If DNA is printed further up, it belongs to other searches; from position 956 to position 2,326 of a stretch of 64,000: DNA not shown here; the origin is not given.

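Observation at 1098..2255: T5orf172 (GIY-YIG-like) nuclease-type domain fused to a cold-shock domain, inserted between sufB and sufC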

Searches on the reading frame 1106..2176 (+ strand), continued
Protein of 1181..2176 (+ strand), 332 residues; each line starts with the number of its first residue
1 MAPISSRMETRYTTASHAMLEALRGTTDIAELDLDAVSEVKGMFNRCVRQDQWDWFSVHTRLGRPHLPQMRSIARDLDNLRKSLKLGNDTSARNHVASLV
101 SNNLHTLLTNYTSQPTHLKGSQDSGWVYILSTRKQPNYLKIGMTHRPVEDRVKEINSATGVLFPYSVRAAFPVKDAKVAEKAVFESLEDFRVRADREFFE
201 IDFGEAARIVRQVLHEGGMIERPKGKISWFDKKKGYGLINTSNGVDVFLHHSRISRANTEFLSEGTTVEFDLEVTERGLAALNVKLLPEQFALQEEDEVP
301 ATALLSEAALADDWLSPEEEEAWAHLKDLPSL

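Call 58: search_solved_structures(query=A6, max_evalue=10, show_alignments=2)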
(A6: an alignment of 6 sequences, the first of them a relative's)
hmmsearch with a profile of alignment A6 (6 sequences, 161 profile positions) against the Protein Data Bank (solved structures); distinct sequences matched with E-value up to 10: 11.
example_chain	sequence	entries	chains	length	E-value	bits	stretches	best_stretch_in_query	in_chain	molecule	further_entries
5lts_A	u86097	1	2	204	0.02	17.6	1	48-89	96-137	RNA-directed RNA polymerase L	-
3jsb_A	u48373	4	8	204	0.026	17.3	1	48-89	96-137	RNA-directed RNA polymerase | RNA-directed RNA polymerase L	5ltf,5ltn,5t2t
5izh_A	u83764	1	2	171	0.17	14.6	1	41-89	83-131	RNA-directed RNA polymerase L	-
29tq_A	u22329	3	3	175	0.18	14.6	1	41-89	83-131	RNA-directed RNA polymerase L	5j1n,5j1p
4miw_A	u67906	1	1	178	0.19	14.5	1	41-89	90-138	RNA-directed RNA polymerase L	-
6om4_A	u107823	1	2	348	0.32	13.8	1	87-123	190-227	MccB protein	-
3h5n_A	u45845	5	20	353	0.33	13.7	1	87-123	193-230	MccB protein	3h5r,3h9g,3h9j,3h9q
3h5a_A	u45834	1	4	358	0.33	13.7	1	87-123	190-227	MccB protein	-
7x6s_A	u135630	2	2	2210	0.63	12.8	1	48-89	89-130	RNA-directed RNA polymerase L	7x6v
9sm3_A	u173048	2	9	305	1.3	11.8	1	24-53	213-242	Methyltransferase domain protein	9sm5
4r7u_A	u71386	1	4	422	2.1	11.1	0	18-58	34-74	UDP-N-acetylglucosamine 1-carboxyvinyltransferase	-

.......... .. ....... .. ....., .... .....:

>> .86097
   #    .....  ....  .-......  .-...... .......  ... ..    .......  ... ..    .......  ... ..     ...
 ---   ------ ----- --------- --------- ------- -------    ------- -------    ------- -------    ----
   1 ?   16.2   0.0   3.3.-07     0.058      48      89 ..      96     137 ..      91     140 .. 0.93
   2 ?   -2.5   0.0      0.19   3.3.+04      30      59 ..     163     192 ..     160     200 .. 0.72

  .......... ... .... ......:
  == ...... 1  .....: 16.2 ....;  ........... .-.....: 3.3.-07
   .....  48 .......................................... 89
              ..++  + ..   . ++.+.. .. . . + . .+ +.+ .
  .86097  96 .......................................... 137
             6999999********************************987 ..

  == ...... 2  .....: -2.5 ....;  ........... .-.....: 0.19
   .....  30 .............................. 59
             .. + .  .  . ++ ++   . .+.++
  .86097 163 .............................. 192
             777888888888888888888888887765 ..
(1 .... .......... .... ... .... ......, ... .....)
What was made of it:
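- Tried and rejected: Its PD-(D/E)xK assignment rests on a D..E.K motif and weak PDB sequence hits (E=0.02; call 58).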

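Call 61: search_protein_families(library=pfam, alignment_id=A7, max_evalue=0.00001)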
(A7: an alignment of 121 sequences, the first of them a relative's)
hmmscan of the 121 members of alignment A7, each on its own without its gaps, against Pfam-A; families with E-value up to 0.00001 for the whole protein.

A. member 1, L091:2100-3044:+ (315 aa): 1 family
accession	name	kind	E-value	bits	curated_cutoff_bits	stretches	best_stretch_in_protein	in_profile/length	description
PF03599.22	CdhD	-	3.2e-37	128.6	24.8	1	17-256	2-229/387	CO dehydrogenase/acetyl-CoA synthase delta subunit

B. families by the number of members that match (of 121 scanned): 103 families (the first 25 are shown)
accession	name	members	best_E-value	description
PF18766.7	SWI2_SNF2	2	3.2e-60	SWI2/SNF2 ATPase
PF10145.14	PhageMin_Tail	2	3.2e-54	Phage-related minor tail protein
PF00226.36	DnaJ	2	2.5e-28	DnaJ domain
PF04851.21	ResIII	2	3.6e-23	Type III restriction enzyme, res subunit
PF04313.20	HSDR_N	2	3.8e-23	Type I restriction enzyme R protein N terminus (HSDR_N)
PF07508.19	Recombinase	2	4.1e-21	Recombinase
PF00515.34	TPR_1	2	8.3e-20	Tetratricopeptide repeat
PF07719.23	TPR_2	2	4.9e-18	Tetratricopeptide repeat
PF13414.12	TPR_11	2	8.3e-18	TPR repeat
PF22679.2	T1R_D3-like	2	4.2e-17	Type I restriction enzyme subunit R domain 3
PF13676.11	TIR_2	2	1.2e-15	TIR domain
PF00583.31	Acetyltransf_1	2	7.4e-15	Acetyltransferase (GNAT) family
PF13408.12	Zn_ribbon_recom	2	2.3e-14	Recombinase zinc beta ribbon domain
PF00270.35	DEAD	2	5.4e-10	DEAD/DEAH box helicase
PF13431.12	TPR_17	2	3.1e-09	Tetratricopeptide repeat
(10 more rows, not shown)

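Call 62: search_protein_families(library=padloc, alignment_id=A7, max_evalue=0.00001)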
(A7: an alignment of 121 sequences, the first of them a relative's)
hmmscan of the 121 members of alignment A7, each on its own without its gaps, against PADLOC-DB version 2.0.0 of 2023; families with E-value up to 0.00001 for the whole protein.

A. member 1, L091:2100-3044:+ (315 aa): 0 families

B. families by the number of members that match (of 121 scanned): 97 families (the first 25 are shown)
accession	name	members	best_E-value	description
PDLC03040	REase_I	2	1.6e-91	Type I restriction enzyme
PDLC03044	REase_I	2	3.7e-60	Type I restriction enzyme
PDLC03048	REase_I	2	2.9e-57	Type I restriction enzyme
PDLC03041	REase_I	2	1.9e-50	Type I restriction enzyme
PDLC03046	REase_I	2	8e-27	Type I restriction enzyme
PDLC03045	REase_I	2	1.2e-25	Type I restriction enzyme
PDLC04134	mad2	2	2e-19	mads_2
PDLC04140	mad8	2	2.2e-11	mads_8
PDLC03667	Control_protein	2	1.3e-09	control protein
PDLC03329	MTase_II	1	3.3e-151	Type II methyltransferase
PDLC03553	REase_II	1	4.7e-118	Type II restriction enzyme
PDLC00424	ThsB1|ThsB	1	9.4e-113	TIR-like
PDLC04869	PDC-S05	1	8.9e-105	-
PDLC04989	PDC-S30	1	5.8e-101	-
PDLC04767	PDC-M66B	1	2.7e-86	-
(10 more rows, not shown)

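Call 79: fold_search(model_id=the predicted structure, library=viral)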
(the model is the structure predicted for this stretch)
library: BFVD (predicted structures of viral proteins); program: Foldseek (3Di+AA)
matches with E <= 10: 944; with E <= 0.001: 98
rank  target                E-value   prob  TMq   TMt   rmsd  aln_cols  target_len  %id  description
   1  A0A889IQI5            6.7e-08  1.00  0.25  0.45  16.1       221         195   17  Bacteriophage T5 Orf172 DNA-binding domain-containing protein [Pseudomonas phage Itty13]
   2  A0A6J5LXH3            2.8e-07  1.00  0.26  0.57   4.9       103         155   35  Bacteriophage T5, Orf172 DNA-binding [uncultured Caudovirales phage]
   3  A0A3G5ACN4            1.3e-06  1.00  0.25  0.31  26.6       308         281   15  BRO-N domain protein [Hyperionvirus sp.]
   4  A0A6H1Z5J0            1.6e-06  1.00  0.25  0.41  12.8       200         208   22  (no name in the UniProt tables at hand)
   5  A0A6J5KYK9            1.7e-06  1.00  0.26  0.43   2.3       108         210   32  Bacteriophage T5, Orf172 DNA-binding [uncultured Caudovirales phage]
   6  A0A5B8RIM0            2.4e-06  1.00  0.26  0.42   7.6       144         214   19  Bacteriophage T5 Orf172 DNA-binding domain-containing protein [Iridovirus Liz-CrIV]
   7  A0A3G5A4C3            2.4e-06  1.00  0.24  0.18  15.8       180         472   19  Bacteriophage T5 Orf172 DNA-binding domain-containing protein [Homavirus sp.]
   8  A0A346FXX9            2.7e-06  1.00  0.25  0.26  17.7       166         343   20  (no name in the UniProt tables at hand)
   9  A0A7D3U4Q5            7.8e-06  1.00  0.25  0.15  25.6       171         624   18  (no name in the UniProt tables at hand)
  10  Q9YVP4                8.7e-06  1.00  0.26  0.23  36.4       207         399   19  ORF MSV198 MTG motif gene family protein [Melanoplus sanguinipes entomopoxvirus]
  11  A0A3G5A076            1.2e-05  1.00  0.25  0.12  18.8       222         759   14  Bacteriophage T5 Orf172 DNA-binding domain-containing protein [Harvfovirus sp.]
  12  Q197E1                1.3e-05  1.00  0.25  0.22  37.0       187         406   16  Putative Bro-N domain-containing protein 019R [Invertebrate iridescent virus 3]
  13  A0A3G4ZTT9            1.4e-05  1.00  0.24  0.22  14.2       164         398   19  Bacteriophage T5 Orf172 DNA-binding domain-containing protein [Barrevirus sp.]
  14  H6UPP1                1.5e-05  1.00  0.25  0.37  16.6       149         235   18  BRO-A2 [Autographa californica multiple nucleopolyhedrovirus]
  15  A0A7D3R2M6            1.6e-05  1.00  0.24  0.24  24.0       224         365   12  C2H2-type domain-containing protein [Fadolivirus FV1/VV64]
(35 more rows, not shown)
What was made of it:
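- On T5orf172 domain (Pfam PF10544, GIY-YIG clan): The structure model matches viral T5orf172 proteins (call 79).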

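Call 85: find_encoding_contigs(protein=P0004, flank=5000, max_places=2)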
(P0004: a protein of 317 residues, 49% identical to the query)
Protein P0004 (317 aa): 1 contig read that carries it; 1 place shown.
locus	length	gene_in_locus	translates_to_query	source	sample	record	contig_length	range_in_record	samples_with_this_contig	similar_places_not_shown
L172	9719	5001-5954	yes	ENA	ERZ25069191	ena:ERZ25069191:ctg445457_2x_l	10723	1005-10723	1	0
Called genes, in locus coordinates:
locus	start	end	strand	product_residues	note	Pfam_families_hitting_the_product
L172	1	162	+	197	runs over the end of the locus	-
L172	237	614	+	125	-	-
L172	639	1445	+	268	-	-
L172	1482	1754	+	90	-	PF04365:BrnT_toxin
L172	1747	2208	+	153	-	-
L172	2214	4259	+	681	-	PF04313:HSDR_N, PF00270:DEAD (weak), PF04851:ResIII, PF18766:SWI2_SNF2, PF22679:T1R_D3-like (weak)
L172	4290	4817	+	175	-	-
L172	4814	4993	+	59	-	-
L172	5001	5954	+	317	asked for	PF10544:T5orf172, PF13455:MUG113, PF00313:CSD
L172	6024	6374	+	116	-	-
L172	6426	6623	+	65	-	-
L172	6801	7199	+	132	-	PF13592:HTH_33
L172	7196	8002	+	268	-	PF01695:IstB_IS21, PF20720:nSTAND3 (weak), PF00004:AAA (faint)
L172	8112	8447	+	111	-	PF13358:DDE_3 (weak)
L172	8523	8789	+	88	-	-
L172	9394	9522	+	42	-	-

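Call 86: find_encoding_contigs(protein=P0007, flank=5000, max_places=2)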
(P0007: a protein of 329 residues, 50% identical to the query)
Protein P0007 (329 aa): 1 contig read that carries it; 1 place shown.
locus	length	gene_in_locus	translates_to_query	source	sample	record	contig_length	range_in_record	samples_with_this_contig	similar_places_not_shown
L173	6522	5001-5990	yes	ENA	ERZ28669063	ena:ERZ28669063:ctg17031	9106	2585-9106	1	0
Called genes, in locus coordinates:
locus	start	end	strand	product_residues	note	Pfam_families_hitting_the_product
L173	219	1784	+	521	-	PF13240:Zn_Ribbon_1, PF13365:Trypsin_2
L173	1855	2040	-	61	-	-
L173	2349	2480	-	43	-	-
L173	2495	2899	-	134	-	-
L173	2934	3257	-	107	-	-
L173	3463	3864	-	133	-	PF00484:Pro_CA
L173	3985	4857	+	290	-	-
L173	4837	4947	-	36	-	-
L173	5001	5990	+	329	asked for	PF10544:T5orf172, PF13455:MUG113, PF00313:CSD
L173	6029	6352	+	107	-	-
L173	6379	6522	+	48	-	?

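Call 98: search_protein_families(library=pfam, proteins=[L001:2548-2955:+], max_evalue=1)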
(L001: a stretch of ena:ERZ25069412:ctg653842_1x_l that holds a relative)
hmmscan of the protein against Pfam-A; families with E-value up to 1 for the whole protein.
L001:2548-2955:+ (136 aa): 0 families
